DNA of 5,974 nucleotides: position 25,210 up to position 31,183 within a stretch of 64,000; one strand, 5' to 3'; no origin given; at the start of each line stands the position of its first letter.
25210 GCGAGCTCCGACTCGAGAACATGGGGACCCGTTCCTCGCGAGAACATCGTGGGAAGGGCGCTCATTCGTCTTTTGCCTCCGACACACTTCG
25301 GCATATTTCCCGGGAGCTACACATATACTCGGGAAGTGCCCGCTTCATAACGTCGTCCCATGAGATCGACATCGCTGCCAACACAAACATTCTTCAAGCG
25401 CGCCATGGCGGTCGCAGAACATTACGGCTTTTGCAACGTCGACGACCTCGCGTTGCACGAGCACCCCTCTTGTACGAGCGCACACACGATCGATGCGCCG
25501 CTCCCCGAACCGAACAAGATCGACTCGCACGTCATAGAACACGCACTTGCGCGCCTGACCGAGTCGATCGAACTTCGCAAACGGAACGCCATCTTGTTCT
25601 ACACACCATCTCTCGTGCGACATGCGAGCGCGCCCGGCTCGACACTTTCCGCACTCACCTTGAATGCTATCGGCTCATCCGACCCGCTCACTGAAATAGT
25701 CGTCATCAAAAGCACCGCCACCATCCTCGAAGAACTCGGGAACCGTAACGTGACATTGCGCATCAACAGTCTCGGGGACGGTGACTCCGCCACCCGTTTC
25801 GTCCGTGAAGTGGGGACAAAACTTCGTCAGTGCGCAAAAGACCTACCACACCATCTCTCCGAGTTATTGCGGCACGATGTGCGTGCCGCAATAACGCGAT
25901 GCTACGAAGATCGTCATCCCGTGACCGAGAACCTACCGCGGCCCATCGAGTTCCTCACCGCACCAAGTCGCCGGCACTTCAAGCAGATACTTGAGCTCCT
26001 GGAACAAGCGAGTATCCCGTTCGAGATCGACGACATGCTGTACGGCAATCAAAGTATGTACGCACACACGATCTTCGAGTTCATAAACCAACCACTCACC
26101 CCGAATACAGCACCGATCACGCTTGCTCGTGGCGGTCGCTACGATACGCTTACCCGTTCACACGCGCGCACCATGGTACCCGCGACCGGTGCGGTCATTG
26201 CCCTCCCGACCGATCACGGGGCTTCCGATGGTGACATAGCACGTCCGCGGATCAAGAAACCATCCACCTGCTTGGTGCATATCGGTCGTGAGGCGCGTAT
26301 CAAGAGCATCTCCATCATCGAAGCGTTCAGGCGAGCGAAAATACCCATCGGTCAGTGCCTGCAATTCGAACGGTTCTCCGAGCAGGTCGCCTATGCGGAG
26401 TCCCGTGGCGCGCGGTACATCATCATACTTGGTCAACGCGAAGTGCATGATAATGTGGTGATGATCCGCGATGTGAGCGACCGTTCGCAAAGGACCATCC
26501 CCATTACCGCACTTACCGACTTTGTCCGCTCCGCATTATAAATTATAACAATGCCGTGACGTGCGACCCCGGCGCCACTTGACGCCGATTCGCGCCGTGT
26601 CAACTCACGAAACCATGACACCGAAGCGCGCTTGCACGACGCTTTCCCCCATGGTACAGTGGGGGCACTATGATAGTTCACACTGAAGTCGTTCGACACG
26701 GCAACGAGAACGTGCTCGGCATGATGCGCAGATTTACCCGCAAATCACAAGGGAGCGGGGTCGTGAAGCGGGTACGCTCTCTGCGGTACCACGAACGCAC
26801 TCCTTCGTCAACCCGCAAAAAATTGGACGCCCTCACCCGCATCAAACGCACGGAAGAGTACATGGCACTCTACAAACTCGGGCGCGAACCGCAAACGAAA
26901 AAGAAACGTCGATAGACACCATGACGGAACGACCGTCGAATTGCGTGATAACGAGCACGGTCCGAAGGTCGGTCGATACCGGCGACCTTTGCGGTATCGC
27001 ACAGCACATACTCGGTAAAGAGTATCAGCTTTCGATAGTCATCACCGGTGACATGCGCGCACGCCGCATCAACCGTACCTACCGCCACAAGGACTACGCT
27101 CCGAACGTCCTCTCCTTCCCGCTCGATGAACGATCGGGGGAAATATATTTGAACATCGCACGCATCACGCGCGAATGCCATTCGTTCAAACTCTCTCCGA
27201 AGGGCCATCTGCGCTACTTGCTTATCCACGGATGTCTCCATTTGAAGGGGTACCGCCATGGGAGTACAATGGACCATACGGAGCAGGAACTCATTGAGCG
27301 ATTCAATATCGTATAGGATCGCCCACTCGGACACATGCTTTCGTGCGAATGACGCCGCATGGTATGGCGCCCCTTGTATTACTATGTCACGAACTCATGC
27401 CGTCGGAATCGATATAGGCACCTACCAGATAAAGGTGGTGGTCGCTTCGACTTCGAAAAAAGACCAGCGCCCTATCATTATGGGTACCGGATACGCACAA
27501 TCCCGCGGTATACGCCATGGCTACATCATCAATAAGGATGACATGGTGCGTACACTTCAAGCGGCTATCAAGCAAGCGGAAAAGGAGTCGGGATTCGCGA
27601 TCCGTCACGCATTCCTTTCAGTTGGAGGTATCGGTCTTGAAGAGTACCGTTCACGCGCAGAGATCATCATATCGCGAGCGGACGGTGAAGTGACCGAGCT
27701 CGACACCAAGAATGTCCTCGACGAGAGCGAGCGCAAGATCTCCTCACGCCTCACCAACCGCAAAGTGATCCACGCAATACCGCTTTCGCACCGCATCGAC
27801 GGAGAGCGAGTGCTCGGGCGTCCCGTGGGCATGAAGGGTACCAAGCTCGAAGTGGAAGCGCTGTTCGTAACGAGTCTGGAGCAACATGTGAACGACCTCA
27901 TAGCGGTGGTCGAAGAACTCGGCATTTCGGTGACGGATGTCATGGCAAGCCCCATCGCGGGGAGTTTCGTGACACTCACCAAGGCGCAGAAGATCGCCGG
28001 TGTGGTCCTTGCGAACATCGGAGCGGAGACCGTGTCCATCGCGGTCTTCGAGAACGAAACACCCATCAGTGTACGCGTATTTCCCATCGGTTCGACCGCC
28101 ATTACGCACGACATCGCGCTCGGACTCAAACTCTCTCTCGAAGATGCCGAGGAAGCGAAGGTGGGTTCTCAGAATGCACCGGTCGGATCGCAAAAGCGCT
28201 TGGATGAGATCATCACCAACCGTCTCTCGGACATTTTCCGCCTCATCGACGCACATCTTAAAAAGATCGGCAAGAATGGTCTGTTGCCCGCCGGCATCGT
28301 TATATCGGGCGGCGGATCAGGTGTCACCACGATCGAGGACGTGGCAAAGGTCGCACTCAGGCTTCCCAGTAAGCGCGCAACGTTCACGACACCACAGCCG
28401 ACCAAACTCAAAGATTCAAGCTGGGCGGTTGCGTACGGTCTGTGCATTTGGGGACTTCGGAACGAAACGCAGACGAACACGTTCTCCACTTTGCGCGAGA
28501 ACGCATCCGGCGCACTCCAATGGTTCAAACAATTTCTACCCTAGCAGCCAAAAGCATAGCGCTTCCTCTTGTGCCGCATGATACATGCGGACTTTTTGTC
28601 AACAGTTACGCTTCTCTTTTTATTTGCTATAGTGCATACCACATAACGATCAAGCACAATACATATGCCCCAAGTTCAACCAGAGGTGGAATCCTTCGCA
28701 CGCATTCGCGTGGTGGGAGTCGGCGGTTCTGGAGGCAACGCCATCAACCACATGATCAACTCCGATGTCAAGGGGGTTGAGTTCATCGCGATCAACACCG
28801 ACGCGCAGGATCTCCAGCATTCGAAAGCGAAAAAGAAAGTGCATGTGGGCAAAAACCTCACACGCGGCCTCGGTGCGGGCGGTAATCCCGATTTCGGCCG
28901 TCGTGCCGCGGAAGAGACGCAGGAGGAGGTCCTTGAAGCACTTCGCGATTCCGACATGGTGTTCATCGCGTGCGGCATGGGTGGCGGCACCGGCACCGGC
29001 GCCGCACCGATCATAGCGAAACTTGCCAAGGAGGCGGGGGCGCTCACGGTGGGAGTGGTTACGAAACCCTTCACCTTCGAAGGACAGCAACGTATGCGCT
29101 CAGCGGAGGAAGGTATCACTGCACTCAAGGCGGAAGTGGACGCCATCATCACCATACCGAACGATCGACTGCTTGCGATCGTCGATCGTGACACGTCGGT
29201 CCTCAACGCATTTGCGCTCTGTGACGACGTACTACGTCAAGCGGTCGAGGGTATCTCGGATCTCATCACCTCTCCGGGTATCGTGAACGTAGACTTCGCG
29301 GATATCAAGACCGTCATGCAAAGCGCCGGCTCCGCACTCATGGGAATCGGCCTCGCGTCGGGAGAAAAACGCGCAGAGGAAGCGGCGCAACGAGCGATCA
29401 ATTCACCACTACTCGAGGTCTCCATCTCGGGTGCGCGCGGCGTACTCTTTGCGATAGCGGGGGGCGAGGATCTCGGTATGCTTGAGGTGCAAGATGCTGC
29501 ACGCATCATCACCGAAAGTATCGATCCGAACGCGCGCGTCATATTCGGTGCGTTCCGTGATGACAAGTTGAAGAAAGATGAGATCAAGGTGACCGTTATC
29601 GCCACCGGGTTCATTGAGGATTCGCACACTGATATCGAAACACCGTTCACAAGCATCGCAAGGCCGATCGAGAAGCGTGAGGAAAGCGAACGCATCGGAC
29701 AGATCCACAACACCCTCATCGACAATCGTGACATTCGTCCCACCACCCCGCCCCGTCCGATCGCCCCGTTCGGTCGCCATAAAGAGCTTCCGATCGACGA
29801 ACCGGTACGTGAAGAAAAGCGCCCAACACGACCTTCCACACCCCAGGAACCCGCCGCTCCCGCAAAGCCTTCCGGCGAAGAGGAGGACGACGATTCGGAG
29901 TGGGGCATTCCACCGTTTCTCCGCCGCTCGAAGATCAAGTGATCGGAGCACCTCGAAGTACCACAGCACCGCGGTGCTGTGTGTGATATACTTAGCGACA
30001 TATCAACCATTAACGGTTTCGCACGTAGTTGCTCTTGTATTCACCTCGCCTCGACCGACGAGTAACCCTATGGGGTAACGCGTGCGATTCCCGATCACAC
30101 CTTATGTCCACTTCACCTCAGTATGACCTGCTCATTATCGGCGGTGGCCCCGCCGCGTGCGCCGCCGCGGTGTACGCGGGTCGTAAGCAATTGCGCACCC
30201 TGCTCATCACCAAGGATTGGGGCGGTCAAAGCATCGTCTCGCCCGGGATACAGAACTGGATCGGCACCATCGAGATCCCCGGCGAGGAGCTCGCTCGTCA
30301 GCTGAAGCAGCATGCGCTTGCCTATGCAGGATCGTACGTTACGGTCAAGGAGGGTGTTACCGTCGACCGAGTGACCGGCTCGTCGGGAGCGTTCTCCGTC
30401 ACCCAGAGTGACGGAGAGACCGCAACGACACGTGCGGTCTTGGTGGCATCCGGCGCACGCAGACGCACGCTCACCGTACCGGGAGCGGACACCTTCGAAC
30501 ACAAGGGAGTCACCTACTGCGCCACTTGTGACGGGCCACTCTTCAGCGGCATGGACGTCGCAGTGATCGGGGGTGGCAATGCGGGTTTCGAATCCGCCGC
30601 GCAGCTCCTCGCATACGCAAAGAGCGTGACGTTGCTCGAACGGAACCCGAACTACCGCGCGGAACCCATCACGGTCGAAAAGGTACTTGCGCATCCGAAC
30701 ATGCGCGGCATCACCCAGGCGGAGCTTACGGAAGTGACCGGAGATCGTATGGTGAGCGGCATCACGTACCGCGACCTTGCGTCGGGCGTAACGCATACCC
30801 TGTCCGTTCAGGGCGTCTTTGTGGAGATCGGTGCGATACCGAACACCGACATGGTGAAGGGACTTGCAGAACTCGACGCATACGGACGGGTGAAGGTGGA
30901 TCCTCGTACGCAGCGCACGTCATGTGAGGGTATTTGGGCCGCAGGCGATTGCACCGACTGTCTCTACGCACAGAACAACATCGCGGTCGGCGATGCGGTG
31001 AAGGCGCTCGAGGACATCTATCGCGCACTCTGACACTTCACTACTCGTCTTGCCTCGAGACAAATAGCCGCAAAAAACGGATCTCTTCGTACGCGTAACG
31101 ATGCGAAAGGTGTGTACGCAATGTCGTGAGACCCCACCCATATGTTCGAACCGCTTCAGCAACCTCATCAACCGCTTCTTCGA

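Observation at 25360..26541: HisRS-like paralogue with degenerate catalytic core but conserved anticodon-binding domain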

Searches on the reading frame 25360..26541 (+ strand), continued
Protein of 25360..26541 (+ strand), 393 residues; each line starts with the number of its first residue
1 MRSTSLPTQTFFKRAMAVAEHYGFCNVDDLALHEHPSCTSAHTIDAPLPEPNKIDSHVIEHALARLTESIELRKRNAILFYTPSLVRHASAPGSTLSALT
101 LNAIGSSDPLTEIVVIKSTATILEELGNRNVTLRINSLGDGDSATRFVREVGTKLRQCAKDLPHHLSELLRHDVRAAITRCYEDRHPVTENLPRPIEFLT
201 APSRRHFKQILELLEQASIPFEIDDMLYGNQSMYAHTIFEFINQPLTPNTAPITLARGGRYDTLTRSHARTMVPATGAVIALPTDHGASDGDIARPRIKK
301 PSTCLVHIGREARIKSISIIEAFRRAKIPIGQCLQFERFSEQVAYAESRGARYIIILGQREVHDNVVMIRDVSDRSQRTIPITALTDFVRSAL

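Call 92: search_protein_families(library=pfam, proteins=[P0435, P0474, P0499, P0431, P0361, P0371, P0379], max_evalue=0.01)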
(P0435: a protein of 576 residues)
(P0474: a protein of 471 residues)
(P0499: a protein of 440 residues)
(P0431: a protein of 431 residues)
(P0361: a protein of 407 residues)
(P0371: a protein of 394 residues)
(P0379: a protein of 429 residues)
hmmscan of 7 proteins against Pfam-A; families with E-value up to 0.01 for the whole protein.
P0435 (576 aa): 1 family
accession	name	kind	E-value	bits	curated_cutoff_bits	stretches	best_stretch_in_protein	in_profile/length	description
PF03129.25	HGTP_anticodon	-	4.8e-13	49.5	21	1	500-574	19-93/94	Anticodon binding domain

P0474 (471 aa): 2 families
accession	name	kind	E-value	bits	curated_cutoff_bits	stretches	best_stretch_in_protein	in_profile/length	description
PF03129.25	HGTP_anticodon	-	3.4e-11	43.6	21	1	389-466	16-93/94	Anticodon binding domain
PF13393.11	tRNA-synt_His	-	0.0011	18.7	25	0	223-345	178-304/308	Histidyl-tRNA synthetase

P0499 (440 aa): 3 families
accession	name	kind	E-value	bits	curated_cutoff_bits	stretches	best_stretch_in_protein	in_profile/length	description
PF13393.11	tRNA-synt_His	-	1.1e-22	81.1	25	1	19-330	3-308/308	Histidyl-tRNA synthetase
PF03129.25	HGTP_anticodon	-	7.3e-14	52.1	21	1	349-437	2-93/94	Anticodon binding domain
PF00587.30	tRNA-synt_2b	-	3e-05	24.6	29.3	1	75-189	1-110/179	tRNA synthetase class II core domain (G, H, P, S and T)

P0431 (431 aa): 1 family
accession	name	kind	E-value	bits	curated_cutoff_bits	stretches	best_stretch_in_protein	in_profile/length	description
PF03129.25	HGTP_anticodon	-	2.9e-13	50.2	21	1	351-430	15-94/94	Anticodon binding domain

P0361 (407 aa): 2 families
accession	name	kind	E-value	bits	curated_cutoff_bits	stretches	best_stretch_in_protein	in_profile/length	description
PF03129.25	HGTP_anticodon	-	1.9e-14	54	21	1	316-404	2-93/94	Anticodon binding domain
PF13393.11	tRNA-synt_His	-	1.2e-11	44.9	25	1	69-294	78-305/308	Histidyl-tRNA synthetase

P0371 (394 aa): 2 families
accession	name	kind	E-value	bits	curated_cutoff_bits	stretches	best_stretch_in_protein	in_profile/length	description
PF03129.25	HGTP_anticodon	-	1.9e-09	38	21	1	315-390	18-93/94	Anticodon binding domain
PF13393.11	tRNA-synt_His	-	6.9e-05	22.7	25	1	101-277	118-302/308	Histidyl-tRNA synthetase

P0379 (429 aa): 2 families
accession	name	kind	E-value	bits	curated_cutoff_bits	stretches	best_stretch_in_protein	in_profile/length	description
PF03129.25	HGTP_anticodon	-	6.2e-12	46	21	1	337-426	1-93/94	Anticodon binding domain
PF13393.11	tRNA-synt_His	-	0.00014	21.7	25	1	137-319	117-305/308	Histidyl-tRNA synthetase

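Call 93: list_cluster_members(proteins=[P0361, P0362, P0365, P0371, P0379, P0386, P0395, P0409, P0431, P0450])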
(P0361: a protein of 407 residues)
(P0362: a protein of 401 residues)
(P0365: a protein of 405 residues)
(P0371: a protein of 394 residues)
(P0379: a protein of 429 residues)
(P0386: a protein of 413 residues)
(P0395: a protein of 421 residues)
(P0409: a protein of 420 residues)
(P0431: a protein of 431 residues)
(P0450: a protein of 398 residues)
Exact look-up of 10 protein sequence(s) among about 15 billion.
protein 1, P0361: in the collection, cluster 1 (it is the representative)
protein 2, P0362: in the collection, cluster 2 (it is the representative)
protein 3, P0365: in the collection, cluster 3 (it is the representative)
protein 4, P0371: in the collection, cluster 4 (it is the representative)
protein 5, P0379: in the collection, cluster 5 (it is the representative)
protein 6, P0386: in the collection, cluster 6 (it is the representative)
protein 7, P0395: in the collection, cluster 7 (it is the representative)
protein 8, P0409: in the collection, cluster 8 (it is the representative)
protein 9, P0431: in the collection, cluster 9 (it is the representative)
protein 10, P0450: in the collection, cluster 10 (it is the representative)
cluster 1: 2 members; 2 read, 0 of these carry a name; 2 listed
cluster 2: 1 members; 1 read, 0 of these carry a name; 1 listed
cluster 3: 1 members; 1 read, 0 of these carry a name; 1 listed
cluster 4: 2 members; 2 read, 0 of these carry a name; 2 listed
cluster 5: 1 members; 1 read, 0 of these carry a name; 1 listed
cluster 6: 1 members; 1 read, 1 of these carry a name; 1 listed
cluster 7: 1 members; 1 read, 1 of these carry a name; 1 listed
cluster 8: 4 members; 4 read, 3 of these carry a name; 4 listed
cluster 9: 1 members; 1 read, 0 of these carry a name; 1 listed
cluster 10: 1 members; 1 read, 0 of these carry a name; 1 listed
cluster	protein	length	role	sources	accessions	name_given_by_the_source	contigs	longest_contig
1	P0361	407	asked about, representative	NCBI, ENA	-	-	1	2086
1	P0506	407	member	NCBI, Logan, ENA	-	-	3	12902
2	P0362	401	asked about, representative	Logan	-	-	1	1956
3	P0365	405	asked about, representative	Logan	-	-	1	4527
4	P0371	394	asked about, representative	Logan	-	-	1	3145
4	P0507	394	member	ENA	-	-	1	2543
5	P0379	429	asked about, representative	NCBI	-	-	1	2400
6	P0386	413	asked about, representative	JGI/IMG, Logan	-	histidyl-tRNA synthetase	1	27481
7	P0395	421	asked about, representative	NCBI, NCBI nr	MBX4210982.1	ATP phosphoribosyltransferase regulatory subunit [Candidatus Parcubacteria bacterium]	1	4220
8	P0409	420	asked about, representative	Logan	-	-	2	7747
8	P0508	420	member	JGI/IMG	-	histidyl-tRNA synthetase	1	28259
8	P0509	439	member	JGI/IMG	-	histidyl-tRNA synthetase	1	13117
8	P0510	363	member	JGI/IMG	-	histidyl-tRNA synthetase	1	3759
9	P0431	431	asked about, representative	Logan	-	-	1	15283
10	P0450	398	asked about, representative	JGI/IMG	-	-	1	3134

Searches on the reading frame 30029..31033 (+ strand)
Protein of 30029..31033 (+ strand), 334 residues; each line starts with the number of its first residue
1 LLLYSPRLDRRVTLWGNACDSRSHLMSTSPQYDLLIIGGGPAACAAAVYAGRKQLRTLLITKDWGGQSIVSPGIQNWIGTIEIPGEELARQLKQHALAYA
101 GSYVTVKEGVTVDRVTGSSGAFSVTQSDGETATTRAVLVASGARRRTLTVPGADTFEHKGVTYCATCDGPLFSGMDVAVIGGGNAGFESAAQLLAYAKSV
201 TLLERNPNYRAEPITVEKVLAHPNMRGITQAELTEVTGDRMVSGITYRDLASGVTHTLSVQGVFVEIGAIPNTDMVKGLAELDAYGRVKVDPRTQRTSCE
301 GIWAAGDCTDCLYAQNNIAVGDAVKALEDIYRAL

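Call 54: search_protein_families(library=pfam, proteins=[window:30029-31033:+], max_evalue=0.00001)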
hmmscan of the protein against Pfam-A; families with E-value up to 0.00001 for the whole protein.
window:30029-31033:+ (334 aa): 10 families
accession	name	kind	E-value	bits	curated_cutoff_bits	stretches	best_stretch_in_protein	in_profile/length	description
PF07992.20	Pyr_redox_2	-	1.5e-41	143.2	26.1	1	32-320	1-288/291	Pyridine nucleotide-disulphide oxidoreductase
PF13738.12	Pyr_redox_3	-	4e-20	72.7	30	1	36-306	2-305/305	Pyridine nucleotide-disulphide oxidoreductase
PF12831.13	FAD_oxidored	-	1e-09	38.7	27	0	33-63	1-31/416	FAD dependent oxidoreductase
PF00070.33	Pyr_redox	-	1.2e-09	39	22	1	177-247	2-79/82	Pyridine nucleotide-disulphide oxidoreductase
PF01134.28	GIDA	-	1.7e-08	34.4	22.1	0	176-233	1-52/391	Glucose inhibited division protein A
PF03486.20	HI0933_like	-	2.7e-08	34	50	0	176-208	2-34/244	HI0933-like protein Rossmann domain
PF01266.30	DAO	-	3.1e-08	34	27.9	0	176-207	1-32/353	FAD dependent oxidoreductase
PF00890.30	FAD_binding_2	-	5e-08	33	20.4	0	33-75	1-45/414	FAD binding domain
PF05834.18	Lycopene_cycl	-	1.7e-06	27.8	23.4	0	176-208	1-35/380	Lycopene cyclase protein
PF13450.12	NAD_binding_8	-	6.2e-06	26.8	21.9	0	36-62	1-27/68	NAD(P)-binding Rossmann-like domain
